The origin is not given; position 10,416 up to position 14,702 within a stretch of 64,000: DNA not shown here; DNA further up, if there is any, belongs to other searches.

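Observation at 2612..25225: Candidate undescribed surface system: tandem giant Ig/polyglycine lipoproteins heading a type IV pilus locus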

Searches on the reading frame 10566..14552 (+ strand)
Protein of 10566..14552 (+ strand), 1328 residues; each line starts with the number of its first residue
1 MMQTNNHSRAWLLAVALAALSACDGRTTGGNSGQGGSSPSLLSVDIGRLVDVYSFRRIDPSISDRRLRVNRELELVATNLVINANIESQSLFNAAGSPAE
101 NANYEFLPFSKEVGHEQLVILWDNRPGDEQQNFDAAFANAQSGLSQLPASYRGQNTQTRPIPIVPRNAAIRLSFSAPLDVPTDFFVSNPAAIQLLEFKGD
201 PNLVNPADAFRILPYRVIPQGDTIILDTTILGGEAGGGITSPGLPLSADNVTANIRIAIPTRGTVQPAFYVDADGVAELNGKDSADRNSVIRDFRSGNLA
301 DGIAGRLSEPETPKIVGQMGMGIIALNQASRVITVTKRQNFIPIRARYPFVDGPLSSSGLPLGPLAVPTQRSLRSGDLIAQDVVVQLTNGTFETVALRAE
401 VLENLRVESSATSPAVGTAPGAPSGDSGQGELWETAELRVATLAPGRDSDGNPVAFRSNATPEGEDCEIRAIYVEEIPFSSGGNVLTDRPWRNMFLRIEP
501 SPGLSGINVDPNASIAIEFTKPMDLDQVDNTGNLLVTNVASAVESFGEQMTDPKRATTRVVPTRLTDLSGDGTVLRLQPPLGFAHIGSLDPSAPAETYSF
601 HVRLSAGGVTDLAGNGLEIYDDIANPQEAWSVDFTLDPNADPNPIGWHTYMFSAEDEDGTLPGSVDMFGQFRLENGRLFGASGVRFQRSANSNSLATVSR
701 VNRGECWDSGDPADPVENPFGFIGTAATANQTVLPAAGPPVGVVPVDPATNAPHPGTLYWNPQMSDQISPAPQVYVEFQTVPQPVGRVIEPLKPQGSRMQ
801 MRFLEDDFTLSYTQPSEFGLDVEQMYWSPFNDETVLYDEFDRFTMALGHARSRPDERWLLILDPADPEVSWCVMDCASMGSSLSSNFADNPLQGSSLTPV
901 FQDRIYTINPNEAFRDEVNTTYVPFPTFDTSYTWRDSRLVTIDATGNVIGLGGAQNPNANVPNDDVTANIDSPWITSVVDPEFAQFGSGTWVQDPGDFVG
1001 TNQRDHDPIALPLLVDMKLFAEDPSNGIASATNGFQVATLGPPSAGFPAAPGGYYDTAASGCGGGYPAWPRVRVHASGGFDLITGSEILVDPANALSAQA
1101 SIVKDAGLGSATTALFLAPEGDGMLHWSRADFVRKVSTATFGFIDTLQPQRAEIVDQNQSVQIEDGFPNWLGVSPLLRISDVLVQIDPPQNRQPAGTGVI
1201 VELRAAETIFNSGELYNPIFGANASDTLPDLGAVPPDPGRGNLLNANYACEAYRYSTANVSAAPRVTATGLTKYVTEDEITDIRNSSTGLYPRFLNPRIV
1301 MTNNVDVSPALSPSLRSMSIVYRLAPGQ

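Call 4: search_protein_families(library=pfam, proteins=[window:10566-14552:+], max_evalue=0.1)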
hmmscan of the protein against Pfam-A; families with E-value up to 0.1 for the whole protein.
window:10566-14552:+ (1328 aa): 1 family
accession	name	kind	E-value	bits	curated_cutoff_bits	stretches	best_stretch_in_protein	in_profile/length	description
PF13205.12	Big_5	-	0.00037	21.6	23.6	1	502-617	12-95/105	Bacterial Ig-like domain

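Call 6: search_protein_families(library=ncbifam, proteins=[window:10566-14552:+], max_evalue=0.1)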
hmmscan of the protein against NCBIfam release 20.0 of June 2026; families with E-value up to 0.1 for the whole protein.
window:10566-14552:+ (1328 aa): 0 families

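Call 11: find_homologous_proteins(query=window:10566-14552:+, region=1-1328)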
Query window:10566-14552:+, residues 1-1328 (1328 aa): 301 proteins with E <= 0.001 among 8000 candidates; the best 120 are listed.
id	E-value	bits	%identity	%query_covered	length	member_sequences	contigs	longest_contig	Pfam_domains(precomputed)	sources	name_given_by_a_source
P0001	0.0e+0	3019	100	100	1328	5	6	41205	-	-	-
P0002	0.0e+0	2520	81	100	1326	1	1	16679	PF13205.13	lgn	-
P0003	0.0e+0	2508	81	100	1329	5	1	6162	-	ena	-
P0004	0.0e+0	2458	80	99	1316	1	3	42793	PF13205.13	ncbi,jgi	ncbi:MAG: hypothetical protein ACI89X_000781 [Planctomycetota bacterium]|jgi:hypothetical protein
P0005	0.0e+0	2440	80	100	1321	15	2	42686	-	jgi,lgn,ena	jgi:hypothetical protein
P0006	0.0e+0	2401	79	99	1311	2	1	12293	PF13205.13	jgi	jgi:hypothetical protein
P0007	0.0e+0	2367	77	100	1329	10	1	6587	-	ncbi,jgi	ncbi:MAG: hypothetical protein ACI85K_001824 [Hyphomicrobiaceae bacterium]|jgi:hypothetical protein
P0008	0.0e+0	2218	75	98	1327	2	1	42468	-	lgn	-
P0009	0.0e+0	2157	71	100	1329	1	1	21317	-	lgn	-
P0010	0.0e+0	2107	71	100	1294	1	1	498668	-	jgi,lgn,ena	-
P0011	0.0e+0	2102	70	100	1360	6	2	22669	-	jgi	jgi:hypothetical protein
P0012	0.0e+0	2101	70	100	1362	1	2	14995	-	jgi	-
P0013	0.0e+0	2090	70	100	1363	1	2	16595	-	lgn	-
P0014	0.0e+0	2089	70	100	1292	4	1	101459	-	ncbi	-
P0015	0.0e+0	2087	70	100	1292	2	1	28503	-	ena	-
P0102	0.0e+0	1507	55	99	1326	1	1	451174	-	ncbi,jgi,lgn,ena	jgi:hypothetical protein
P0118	0.0e+0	1262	49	100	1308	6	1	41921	-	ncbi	-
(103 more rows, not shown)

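Call 12: find_encoding_contigs(protein=P0102, flank=10000, max_places=1)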
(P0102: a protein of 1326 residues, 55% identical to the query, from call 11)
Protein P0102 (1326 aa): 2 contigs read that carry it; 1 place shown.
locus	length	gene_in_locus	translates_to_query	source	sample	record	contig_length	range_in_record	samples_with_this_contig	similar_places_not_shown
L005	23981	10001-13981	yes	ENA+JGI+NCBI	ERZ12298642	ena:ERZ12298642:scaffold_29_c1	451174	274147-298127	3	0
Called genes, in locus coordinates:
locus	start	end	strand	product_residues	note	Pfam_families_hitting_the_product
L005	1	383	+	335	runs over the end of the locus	PF02421:FeoB_N (weak), PF01926:MMR_HSR1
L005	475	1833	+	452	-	PF02729:OTCace_N, PF00185:OTCace, PF02748:PyrI_C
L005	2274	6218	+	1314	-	-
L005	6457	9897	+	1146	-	PF13205:Big_5 (faint)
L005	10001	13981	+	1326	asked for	-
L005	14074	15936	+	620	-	-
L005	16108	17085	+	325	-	PF06750:A24_N_bact, PF01478:Peptidase_A24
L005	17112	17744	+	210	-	PF00691:OmpA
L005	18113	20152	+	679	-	PF00009:GTP_EFTU, PF22042:EF-G_D2, PF03144:GTP_EFTU_D2 (weak), PF14492:EFG_III, PF03764:EFG_IV, PF00679:EFG_C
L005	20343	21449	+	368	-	PF00437:T2SSE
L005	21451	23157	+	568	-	PF05157:MshEN, PF00437:T2SSE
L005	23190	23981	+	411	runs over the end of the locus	PF28597:T2SSF_N, PF00482:T2SSF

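Call 13: find_encoding_contigs(protein=P0118, flank=10000, max_places=1)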
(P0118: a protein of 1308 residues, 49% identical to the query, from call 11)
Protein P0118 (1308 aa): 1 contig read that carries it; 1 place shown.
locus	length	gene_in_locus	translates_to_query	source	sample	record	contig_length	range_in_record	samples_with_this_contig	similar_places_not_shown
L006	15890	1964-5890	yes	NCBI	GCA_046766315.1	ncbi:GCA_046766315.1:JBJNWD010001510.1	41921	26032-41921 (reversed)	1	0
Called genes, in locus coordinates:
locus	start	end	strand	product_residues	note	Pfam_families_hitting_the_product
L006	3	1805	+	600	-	?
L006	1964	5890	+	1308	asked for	-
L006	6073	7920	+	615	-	PF13205:Big_5 (weak)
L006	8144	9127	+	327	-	PF06750:A24_N_bact, PF01478:Peptidase_A24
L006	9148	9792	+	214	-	PF00691:OmpA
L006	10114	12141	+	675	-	PF00009:GTP_EFTU, PF22042:EF-G_D2, PF14492:EFG_III, PF03764:EFG_IV, PF00679:EFG_C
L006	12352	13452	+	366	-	PF00437:T2SSE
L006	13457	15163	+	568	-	PF05157:MshEN, PF00437:T2SSE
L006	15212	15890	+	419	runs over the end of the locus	PF28597:T2SSF_N, PF00482:T2SSF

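Call 15: find_related_loci(query=A1, collection=genome_contigs, flank=10000)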
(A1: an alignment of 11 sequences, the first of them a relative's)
Query A1 (1328 aa) in genome_contigs; peptide patterns used: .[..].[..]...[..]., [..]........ (x = any residue, [..] = any of these).
107 stretches matched a pattern; 73 encode a relative of the query (tblastn E <= 1e-3); 64 distinct loci.
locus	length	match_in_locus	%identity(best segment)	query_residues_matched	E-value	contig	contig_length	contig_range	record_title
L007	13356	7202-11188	81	1-1328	0e+0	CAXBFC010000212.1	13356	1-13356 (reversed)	MAG TPA_asm: uncultured bacterium isolate ERR2762127_binner23_Refined_22 genome assembly, contig: ERZ3421847.2092, whole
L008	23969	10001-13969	79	1-1328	0e+0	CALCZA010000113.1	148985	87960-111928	MAG TPA_asm: uncultured bacterium isolate ERR2206771_bin.52_CONCOCT_v1.1_MAG genome assembly, contig: ERZ888641.17, whol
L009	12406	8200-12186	78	1-1328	0e+0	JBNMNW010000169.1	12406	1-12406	MAG: Planctomycetota bacterium isolate 3300053697_24 Ga0535652_0006744, whole genome shotgun sequence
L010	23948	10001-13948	70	1-1328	0e+0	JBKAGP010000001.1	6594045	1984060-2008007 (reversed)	MAG: Planctomycetota bacterium isolate Ske_MAG13 Ske_MAG13_0001, whole genome shotgun sequence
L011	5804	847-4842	68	1-1328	0e+0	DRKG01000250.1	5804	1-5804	MAG TPA_asm: bacterium isolate HyVt-435 HyVt-435_k145_303536, whole genome shotgun sequence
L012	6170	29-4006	67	1-1328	0e+0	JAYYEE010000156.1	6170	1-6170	MAG: Planctomycetota bacterium isolate XS_MAG54 XS_MAG54_0156, whole genome shotgun sequence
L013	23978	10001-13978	67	1-1328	0e+0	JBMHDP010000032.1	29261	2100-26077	MAG: Planctomycetota bacterium isolate xHP1_bin.172 c_000000000032, whole genome shotgun sequence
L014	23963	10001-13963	65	1-1328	0e+0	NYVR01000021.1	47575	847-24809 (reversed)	MAG: Planctomycetota bacterium isolate CPC3 78146, whole genome shotgun sequence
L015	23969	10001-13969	66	1-1326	0e+0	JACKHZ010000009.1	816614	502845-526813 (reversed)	MAG: Planctomycetota bacterium isolate HK-STAS-PLAN-31 HK-STAS-PLAN-31_9, whole genome shotgun sequence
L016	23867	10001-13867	63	15-1328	0e+0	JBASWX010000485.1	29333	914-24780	MAG: Planctomycetota bacterium isolate MFD03231_ilm_asm_bin1 k127_79215, whole genome shotgun sequence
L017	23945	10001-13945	64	1-1326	0e+0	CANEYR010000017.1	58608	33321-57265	MAG: Planctomycetota bacterium isolate CH-Oct18-165 genome assembly, contig: CH-Oct18-C396, whole genome shotgun sequenc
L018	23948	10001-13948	63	7-1328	0e+0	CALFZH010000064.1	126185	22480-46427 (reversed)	MAG TPA_asm: uncultured bacterium isolate SRR1506984_bin.22_CONCOCT_v1.1_MAG genome assembly, contig: ERZ761607.189, who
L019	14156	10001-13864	61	1-1328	0e+0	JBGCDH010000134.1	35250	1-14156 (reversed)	MAG: Planctomycetota bacterium isolate SGMAG-78 contig134, whole genome shotgun sequence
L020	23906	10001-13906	61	23-1328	0e+0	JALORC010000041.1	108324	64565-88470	MAG: Planctomycetota bacterium isolate Prado171 scaffold_470, whole genome shotgun sequence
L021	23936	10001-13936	60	1-1328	0e+0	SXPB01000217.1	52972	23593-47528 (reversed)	MAG: Planctomycetia bacterium isolate F1-120-MAGs241 F1-120__c588970, whole genome shotgun sequence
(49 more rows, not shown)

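Call 40: search_solved_structures(query=A2, max_evalue=1)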
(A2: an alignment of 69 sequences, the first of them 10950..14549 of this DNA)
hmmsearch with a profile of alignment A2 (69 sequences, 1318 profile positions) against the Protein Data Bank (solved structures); distinct sequences matched with E-value up to 1: 0.

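Call 44: predict_structure(alignment_id=A2)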
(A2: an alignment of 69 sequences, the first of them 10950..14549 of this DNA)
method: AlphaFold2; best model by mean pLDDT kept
length: 1200 residues; sequences in the alignment: 69
mean_pLDDT: 88.8   pTM: 0.79
mean pLDDT of the five models: 88.8, 88.5, 86.8, 85.9, 85.5
residues with pLDDT >= 90: 709; 70-90: 433; 50-70: 57; < 50: 1
segments of 3 or more residues with pLDDT < 50: none
pLDDT, mean of each block of 10 residues (from residue 1): 61 72 85 86 87 85 90 80 88 88 65 79 88 77 88 91 91 74 89 95 94 92 94 91 92 93 91 95 91 89 92 93 93 94 93 88 92 89 95 88 95 93 93 94 90 95 90 92 87 87 95 95 89 86 89 91 94 88 71 75 85 81 92 95 91 92 94 96 86 96 93 95 93 83 92 95 93 95 93 96 93 86 91 92 80 77 79 88 96 78 91 92 92 90 96 88 95 92 92 96 94 94 91 92 94 94 84 94 86 81 65 82 84 76 90 90 95 87 90 90
secondary structure, 60 per line:
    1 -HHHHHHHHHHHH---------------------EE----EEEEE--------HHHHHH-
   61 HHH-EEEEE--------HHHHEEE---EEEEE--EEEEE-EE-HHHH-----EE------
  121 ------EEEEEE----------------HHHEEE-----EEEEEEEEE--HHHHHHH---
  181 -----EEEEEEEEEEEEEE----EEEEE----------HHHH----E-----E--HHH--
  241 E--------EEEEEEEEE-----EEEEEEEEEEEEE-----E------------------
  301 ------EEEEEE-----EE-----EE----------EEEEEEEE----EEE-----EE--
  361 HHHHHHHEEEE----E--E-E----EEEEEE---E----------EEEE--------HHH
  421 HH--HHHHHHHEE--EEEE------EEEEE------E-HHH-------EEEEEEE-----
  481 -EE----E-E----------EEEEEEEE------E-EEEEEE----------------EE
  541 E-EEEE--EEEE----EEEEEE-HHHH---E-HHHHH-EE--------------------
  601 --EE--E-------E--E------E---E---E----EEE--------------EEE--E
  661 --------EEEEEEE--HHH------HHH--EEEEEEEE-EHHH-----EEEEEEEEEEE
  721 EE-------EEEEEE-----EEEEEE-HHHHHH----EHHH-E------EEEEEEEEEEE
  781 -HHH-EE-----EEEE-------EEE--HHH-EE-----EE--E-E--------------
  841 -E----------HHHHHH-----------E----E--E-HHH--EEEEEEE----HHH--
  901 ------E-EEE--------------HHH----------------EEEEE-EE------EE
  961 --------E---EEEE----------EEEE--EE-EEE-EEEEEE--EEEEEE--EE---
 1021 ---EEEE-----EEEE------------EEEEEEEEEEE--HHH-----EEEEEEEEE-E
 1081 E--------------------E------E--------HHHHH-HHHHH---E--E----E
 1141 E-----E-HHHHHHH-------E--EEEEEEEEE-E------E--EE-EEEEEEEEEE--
elements in order (helices of 4 or more, strands of 3 or more residues): H2-13 E41-45 H54-59 E65-69 H78-81 E82-84 E88-92 E95-99 H104-107 E127-132 E152-154 E160-168 H171-177 E186-199 E204-208 H219-222 E250-258 E264-276 E307-312 E337-344 E349-351 H361-367 E368-371 E386-391 E406-409 H418-422 H425-431 E436-439 E446-450 E469-475 E501-508 E517-522 E539-541 E543-546 E549-552 E557-562 H564-567 H573-577 E638-640 E655-657 E669-675 E692-699 E710-722 E730-735 E741-746 H748-753 E770-780 E793-796 E804-806 H853-858 E885-891 E909-911 E945-949 E973-976 E987-990 E996-998 E1000-1005 E1008-1013 E1024-1027 E1033-1036 E1049-1059 E1070-1078 H1118-1122 H1124-1128 H1149-1155 E1166-1174 E1189-1198

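Call 47: fold_search(model_id=the predicted structure, library=pdb)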
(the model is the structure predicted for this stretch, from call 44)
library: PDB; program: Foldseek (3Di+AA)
matches with E <= 10: 249; with E <= 0.001: 2
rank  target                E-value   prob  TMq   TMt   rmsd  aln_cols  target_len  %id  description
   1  4uj6                  2.0e-04  0.33  0.06  0.10  29.8       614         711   10  Structure of surface layer protein SbsC, domains 1-6 (released 2016-04-27)
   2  4uic                  2.5e-04  0.41  0.07  0.10  29.2       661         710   10  Crystal structure of the S-layer protein rSbsC(31-844) (released 2016-04-13)
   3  7tyk_A                2.0e-02  0.08  0.05  0.07  29.8       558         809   11  Cryo-EM Structure of insulin receptor-related receptor (IRR) in apo-state captured at pH 7. The 3D refinement was appl (released 2023-02-15)
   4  8rw1_k                1.4e-01  0.16  0.06  0.14  18.4       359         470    8  Structure of a yeast 48S-AUC preinitiation complex in closed conformation (released 2024-09-11)
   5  1w63_M                1.8e-01  0.02  0.05  0.10  23.9       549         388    7  AP1 clathrin adaptor core (released 2004-09-21)
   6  3sej_H                2.7e-01  0.11  0.07  0.18  17.4       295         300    8  Structural characterization of a GII.4 2004 norovirus variant (TCH05) bound to Secretor Lewis HBGA (LeB) (released 2011-07-13)
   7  8xcj_F                2.7e-01  0.03  0.06  0.13  34.4       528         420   10  Open State of central tail fiber of bacteriophage lambda upon binding to LamB (gpJ713-LamB complex) (released 2024-05-01)
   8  5kon_A                3.1e-01  0.08  0.06  0.16  17.1       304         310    8  Protruding domain of GII.4 human norovirus isolate 08-14 (released 2017-05-24)
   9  8y5v_A                3.3e-01  0.06  0.06  0.15  17.4       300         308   10  GII.4 Sydney PD and 2'-FL (released 2024-06-19)
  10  5lfe_A                3.3e-01  0.06  0.06  0.15  17.5       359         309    8  Protruding domain of GII.4 human norovirus isolate 8-14 in complex with HBGA type B (triglycan) (released 2017-07-12)
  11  5j35_A                3.5e-01  0.06  0.06  0.15  17.9       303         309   10  Protruding domain of GII.4 human norovirus NSW0514 in complex with 2-fucosyllactose (2'FL) (released 2017-04-12)
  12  8qzz_A                3.6e-01  0.18  0.07  0.18  19.2       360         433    8  Crystal structure of human eIF2 alpha-gamma complexed with PPP1R15A_420-452 (released 2024-03-20)
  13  4op7_B                3.6e-01  0.06  0.06  0.15  17.9       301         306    9  Crystal structure of P domain from norovirus strain NSW0514 in complex with HBGA type B (triglycan) (released 2014-12-17)
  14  9yf5_LA               3.8e-01  0.06  0.06  0.06  22.2       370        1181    9  N4 Empty Particle C6 Tail (released 2025-12-24)
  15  7uwv_A                4.3e-01  0.02  0.06  0.11  28.3       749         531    9  CBM74 from Ruminococcus bromii Sas6 with maltodecaose (released 2023-06-14)
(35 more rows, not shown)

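Call 71: search_protein_families(library=pfam, alignment_id=A4, max_evalue=0.01)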
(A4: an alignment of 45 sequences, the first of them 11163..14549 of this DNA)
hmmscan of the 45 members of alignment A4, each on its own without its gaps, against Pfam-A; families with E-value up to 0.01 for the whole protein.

A. member 1, window:11163-14549:+ (1129 aa): 1 family
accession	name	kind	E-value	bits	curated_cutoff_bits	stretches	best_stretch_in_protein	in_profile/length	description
PF13205.12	Big_5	-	0.00078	20.6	23.6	1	303-418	12-95/105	Bacterial Ig-like domain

B. families by the number of members that match (of 45 scanned): 2 families
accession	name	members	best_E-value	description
PF13205.12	Big_5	8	0.00014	Bacterial Ig-like domain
PF15889.10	DUF4738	1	0.0038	Domain of unknown function (DUF4738)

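Call 80: search_protein_representatives(alignment_id=A4)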
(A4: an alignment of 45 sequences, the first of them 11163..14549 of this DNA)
Query: 45 sequences, 1084 profile positions. Proteins with E-value up to 0.001 (for the whole library): 625; up to 1e-10: 465; up to 1e-30: 316. The best 150 are listed.
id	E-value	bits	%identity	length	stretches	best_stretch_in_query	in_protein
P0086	0.0e+00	1584.7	-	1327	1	1-1083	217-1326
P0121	0.0e+00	1342.6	-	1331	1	1-1081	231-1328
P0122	0.0e+00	1306.3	-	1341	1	1-1082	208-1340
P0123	0.0e+00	1237.5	-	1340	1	1-1082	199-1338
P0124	0.0e+00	1137.0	-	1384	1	1-1079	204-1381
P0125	0.0e+00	1136.1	-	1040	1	78-1083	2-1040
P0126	0.0e+00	1124.1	-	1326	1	6-1081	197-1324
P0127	0.0e+00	1043.2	-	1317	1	1-1083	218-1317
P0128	0.0e+00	1038.4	-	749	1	355-1082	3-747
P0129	1.8e-297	1006.1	-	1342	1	7-1083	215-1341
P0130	3.5e-295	998.5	-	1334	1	8-1081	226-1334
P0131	5.3e-290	981.4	-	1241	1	1-1081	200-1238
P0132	2.1e-284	962.8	-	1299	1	1-1081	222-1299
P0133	4.0e-280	948.6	-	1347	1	5-1083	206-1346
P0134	7.4e-274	927.9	-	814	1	73-875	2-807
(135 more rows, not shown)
